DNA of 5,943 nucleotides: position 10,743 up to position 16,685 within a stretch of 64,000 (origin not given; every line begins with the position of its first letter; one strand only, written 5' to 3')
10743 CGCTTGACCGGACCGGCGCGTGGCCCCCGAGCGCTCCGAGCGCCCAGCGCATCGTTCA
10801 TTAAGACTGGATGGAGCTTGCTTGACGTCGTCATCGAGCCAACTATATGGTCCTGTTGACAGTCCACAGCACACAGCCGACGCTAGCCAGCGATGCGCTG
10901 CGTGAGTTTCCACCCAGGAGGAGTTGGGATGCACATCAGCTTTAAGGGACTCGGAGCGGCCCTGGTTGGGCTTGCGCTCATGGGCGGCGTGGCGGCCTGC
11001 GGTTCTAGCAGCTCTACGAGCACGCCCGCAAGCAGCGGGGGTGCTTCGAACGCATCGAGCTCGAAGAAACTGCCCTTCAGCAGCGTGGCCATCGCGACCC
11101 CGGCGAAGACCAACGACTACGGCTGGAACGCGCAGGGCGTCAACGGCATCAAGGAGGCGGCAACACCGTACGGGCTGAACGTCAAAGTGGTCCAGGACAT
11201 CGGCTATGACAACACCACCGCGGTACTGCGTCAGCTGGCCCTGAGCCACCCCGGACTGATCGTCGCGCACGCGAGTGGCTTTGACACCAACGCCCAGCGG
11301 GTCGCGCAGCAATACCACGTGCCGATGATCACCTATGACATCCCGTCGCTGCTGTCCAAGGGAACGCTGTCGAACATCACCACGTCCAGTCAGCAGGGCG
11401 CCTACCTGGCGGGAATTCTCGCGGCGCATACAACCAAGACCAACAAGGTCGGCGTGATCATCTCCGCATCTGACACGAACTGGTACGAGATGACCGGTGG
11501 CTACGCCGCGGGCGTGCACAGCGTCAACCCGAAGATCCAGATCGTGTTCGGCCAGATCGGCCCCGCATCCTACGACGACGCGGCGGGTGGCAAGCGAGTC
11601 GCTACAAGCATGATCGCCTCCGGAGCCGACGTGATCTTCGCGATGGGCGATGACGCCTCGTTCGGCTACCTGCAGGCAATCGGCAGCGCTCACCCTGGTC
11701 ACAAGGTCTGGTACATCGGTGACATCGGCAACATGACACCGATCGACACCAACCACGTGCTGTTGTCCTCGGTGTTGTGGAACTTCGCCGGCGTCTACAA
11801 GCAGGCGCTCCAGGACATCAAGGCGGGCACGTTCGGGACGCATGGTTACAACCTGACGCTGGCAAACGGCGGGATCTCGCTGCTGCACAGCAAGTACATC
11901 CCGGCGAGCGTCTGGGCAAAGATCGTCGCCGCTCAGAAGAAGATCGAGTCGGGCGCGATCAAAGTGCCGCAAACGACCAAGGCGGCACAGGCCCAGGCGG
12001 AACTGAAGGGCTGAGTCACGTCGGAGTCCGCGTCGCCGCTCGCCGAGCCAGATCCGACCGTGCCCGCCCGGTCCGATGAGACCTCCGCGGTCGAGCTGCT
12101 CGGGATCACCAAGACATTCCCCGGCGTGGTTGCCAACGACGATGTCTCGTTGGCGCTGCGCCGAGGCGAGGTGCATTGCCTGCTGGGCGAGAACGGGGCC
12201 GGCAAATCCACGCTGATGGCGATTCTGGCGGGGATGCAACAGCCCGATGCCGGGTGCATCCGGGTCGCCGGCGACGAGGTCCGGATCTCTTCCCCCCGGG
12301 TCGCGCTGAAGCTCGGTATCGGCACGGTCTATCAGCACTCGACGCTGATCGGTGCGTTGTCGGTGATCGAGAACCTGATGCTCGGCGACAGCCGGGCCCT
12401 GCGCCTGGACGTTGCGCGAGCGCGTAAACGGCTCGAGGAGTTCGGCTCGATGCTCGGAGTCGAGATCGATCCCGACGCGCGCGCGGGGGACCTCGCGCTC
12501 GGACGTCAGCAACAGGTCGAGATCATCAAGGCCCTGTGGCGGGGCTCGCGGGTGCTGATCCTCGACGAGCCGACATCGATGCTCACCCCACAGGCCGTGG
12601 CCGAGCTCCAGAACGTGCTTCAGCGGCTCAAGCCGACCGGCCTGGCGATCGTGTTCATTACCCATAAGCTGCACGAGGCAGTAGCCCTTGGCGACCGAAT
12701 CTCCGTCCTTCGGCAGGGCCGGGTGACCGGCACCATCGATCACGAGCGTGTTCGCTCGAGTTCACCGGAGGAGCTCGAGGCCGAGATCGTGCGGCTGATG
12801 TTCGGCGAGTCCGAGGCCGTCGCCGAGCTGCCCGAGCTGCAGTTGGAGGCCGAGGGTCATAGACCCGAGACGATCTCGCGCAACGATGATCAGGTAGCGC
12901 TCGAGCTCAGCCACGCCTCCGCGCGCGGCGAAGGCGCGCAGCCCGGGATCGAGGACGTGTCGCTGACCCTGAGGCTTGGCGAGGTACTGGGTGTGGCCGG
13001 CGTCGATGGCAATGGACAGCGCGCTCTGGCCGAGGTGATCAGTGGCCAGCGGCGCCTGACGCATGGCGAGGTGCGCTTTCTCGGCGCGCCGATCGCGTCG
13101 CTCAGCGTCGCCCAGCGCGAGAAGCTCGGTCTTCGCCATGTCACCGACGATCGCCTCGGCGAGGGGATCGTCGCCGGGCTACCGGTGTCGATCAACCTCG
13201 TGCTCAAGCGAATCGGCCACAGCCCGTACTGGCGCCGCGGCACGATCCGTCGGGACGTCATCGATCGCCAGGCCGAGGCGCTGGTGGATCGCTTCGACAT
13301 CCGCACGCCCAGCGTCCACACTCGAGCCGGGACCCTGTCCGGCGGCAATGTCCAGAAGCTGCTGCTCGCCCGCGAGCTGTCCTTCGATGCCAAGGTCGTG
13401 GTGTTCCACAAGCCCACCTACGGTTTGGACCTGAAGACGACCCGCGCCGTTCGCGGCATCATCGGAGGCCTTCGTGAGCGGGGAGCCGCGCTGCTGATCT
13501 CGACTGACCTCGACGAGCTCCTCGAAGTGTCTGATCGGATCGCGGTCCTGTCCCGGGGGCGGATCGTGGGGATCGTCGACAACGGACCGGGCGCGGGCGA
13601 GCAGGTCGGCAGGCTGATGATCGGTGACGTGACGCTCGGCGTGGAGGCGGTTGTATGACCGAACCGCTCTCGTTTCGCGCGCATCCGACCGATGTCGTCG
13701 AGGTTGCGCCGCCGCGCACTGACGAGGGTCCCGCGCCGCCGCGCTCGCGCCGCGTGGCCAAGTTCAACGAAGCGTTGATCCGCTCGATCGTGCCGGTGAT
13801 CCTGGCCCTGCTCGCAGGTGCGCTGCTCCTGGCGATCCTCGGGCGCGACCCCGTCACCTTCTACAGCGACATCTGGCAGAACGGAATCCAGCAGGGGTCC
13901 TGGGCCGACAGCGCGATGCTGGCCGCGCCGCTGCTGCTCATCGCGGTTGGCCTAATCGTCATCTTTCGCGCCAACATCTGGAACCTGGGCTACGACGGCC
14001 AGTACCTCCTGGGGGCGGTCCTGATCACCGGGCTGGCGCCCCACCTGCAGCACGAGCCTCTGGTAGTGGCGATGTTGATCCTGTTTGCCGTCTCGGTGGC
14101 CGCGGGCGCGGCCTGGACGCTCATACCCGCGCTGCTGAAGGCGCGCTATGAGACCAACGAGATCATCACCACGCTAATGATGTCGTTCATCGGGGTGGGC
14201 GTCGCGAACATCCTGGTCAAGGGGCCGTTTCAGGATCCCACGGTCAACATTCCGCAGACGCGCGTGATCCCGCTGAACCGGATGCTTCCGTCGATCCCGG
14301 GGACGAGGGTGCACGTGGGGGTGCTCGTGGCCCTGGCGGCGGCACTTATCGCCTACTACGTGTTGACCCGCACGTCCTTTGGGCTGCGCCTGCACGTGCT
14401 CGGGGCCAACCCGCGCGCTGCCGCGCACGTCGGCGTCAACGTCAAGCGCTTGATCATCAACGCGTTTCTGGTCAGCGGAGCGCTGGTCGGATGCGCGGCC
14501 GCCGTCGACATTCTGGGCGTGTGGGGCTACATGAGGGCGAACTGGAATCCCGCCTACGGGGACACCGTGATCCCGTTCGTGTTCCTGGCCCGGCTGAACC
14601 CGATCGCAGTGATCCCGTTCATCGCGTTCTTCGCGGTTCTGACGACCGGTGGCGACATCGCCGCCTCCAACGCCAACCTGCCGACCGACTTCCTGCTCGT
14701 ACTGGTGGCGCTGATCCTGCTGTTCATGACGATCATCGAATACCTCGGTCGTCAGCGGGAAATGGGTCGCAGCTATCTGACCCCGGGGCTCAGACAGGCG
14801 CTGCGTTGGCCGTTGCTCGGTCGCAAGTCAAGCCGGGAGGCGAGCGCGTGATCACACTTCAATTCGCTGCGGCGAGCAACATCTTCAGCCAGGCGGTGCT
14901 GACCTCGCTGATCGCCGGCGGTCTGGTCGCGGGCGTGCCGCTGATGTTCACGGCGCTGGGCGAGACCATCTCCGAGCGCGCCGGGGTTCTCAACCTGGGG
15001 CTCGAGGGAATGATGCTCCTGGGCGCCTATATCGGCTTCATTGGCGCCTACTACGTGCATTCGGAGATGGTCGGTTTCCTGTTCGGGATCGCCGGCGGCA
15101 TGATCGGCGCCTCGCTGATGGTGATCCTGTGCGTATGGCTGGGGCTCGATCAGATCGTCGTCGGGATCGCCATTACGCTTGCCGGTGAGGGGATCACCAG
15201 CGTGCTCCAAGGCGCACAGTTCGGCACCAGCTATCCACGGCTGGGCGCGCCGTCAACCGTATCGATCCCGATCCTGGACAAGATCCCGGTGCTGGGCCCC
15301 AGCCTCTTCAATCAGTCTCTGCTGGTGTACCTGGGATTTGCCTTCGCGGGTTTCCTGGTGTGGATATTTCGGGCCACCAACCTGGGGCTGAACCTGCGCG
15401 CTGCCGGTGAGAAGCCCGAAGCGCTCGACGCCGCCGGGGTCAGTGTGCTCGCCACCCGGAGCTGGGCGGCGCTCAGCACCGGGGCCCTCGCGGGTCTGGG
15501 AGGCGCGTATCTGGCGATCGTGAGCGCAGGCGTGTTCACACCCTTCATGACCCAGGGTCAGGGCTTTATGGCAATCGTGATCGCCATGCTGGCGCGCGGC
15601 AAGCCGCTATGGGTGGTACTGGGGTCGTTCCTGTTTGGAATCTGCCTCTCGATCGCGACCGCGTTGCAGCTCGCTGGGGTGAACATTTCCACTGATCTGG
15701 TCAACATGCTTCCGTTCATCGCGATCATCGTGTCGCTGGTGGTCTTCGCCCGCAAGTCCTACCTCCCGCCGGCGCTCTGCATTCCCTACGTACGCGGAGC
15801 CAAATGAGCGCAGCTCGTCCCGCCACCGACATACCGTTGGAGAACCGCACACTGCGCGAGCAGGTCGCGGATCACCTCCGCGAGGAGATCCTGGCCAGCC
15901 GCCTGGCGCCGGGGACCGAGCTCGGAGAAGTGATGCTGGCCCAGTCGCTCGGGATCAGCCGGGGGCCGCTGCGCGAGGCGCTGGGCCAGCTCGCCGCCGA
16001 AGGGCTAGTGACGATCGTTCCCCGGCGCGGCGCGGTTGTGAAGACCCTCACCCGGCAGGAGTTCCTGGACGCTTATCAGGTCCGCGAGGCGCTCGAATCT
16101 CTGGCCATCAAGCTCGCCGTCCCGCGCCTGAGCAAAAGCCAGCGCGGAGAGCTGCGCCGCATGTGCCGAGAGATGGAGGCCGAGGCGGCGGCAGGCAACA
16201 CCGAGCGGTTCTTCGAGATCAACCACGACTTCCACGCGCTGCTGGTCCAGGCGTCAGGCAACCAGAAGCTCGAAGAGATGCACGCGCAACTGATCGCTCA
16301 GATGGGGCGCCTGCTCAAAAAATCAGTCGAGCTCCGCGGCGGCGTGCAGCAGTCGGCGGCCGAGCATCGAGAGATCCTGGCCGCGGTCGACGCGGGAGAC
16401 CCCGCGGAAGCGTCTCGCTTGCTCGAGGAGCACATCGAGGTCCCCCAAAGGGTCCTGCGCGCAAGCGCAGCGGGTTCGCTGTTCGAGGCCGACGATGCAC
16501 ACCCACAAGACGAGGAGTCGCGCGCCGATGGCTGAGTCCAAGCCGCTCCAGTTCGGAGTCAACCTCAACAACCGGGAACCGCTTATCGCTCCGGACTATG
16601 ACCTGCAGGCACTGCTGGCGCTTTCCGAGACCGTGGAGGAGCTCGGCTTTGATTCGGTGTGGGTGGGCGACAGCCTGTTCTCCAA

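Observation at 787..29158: Vitamin B6 catabolic cluster that keeps the upper M. loti pathway but appears to use a different ring-opening route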

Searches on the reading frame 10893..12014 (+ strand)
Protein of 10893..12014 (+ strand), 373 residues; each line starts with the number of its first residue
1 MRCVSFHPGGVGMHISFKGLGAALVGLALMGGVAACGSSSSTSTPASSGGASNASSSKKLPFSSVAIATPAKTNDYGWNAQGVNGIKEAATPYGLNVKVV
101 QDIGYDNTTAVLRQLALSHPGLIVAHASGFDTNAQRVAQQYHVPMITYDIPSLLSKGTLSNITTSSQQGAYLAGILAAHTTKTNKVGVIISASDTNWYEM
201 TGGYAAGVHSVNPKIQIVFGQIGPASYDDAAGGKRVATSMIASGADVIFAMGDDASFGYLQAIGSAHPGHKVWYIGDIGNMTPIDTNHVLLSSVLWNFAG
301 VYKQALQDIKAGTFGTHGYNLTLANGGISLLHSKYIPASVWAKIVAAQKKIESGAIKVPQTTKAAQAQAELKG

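Call 6: search_protein_families(library=pfam, proteins=[window:10893-12014:+])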
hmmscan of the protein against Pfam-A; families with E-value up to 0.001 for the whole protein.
window:10893-12014:+ (373 aa): 3 families
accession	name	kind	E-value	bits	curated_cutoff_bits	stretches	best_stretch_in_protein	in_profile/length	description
PF02608.20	Bmp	-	1.8e-34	119.6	24.1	1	63-361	2-300/301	ABC transporter substrate-binding protein PnrA-like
PF13407.12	Peripla_BP_4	-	3.2e-12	47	35.1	1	70-275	6-215/258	Periplasmic binding protein domain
PF00532.27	Peripla_BP_1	-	0.00063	19.7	22.2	0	74-262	11-200/281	Periplasmic binding proteins and sugar binding domain of LacI family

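Call 103: search_protein_families(library=ncbifam, proteins=[window:10893-12014:+], max_evalue=1e-20)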
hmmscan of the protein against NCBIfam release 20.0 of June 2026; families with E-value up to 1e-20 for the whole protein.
window:10893-12014:+ (373 aa): 1 family
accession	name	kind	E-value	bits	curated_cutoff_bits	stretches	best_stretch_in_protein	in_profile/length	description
NF047927.1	ABC_BMP_B6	equivalog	5.8e-116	387.1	400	1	63-369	3-310/314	putative B6 ABC transporter substrate-binding protein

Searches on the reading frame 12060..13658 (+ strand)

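Call 6: search_protein_families(library=pfam, proteins=[window:12060-13658:+])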
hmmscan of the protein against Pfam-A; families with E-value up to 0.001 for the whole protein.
window:12060-13658:+ (532 aa): 2 families
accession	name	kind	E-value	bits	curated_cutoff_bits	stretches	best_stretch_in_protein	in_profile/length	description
PF00005.33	ABC_tran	-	1.1e-40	139.8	25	2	27-173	2-137/137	ABC transporter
PF13304.12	AAA_21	-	1.8e-09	38.6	27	0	38-84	1-43/304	AAA domain, putative AbiEii toxin, Type IV TA system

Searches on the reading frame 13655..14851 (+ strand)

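Call 6: search_protein_families(library=pfam, proteins=[window:13655-14851:+])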
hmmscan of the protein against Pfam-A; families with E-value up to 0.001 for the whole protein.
window:13655-14851:+ (398 aa): 1 family
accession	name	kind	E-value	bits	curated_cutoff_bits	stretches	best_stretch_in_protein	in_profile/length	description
PF02653.21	BPD_transp_2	-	1.2e-33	116.9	26.8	1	85-357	4-267/269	Branched-chain amino acid transport system / permease component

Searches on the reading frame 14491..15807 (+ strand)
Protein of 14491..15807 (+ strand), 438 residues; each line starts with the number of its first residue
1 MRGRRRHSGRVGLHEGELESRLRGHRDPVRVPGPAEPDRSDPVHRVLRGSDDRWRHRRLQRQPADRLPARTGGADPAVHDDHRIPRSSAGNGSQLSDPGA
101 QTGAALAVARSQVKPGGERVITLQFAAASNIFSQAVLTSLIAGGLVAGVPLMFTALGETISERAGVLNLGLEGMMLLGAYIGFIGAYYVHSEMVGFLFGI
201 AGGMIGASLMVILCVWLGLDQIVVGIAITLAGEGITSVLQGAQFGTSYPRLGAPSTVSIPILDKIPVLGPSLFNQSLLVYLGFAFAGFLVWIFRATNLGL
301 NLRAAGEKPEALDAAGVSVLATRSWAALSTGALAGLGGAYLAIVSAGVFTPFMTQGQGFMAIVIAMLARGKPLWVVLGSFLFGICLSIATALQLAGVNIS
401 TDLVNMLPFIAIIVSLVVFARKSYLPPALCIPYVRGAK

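Call 6: search_protein_families(library=pfam, proteins=[window:14491-15807:+])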
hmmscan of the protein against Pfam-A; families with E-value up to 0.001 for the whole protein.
window:14491-15807:+ (438 aa): 1 family
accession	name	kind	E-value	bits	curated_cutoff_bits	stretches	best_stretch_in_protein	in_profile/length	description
PF02653.21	BPD_transp_2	-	9.3e-30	104.1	26.8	1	141-415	2-268/269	Branched-chain amino acid transport system / permease component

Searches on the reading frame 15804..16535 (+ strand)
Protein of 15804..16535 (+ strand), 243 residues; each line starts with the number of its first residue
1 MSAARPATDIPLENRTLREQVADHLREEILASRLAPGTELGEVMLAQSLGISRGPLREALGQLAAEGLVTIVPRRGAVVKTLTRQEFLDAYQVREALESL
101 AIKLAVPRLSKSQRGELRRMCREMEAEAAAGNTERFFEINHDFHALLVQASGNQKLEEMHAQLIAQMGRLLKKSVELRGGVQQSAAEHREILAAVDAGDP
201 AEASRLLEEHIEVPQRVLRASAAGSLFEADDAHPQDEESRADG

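Call 6: search_protein_families(library=pfam, proteins=[window:15804-16535:+])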
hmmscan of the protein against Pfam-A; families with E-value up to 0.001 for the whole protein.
window:15804-16535:+ (243 aa): 2 families
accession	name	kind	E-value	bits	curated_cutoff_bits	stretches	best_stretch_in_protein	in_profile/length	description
PF07729.17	FCD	-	3.1e-31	108.8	24.3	1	89-212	1-124/125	FCD domain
PF00392.27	GntR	-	9.6e-19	67.3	27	1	18-79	2-64/64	Bacterial regulatory proteins, gntR family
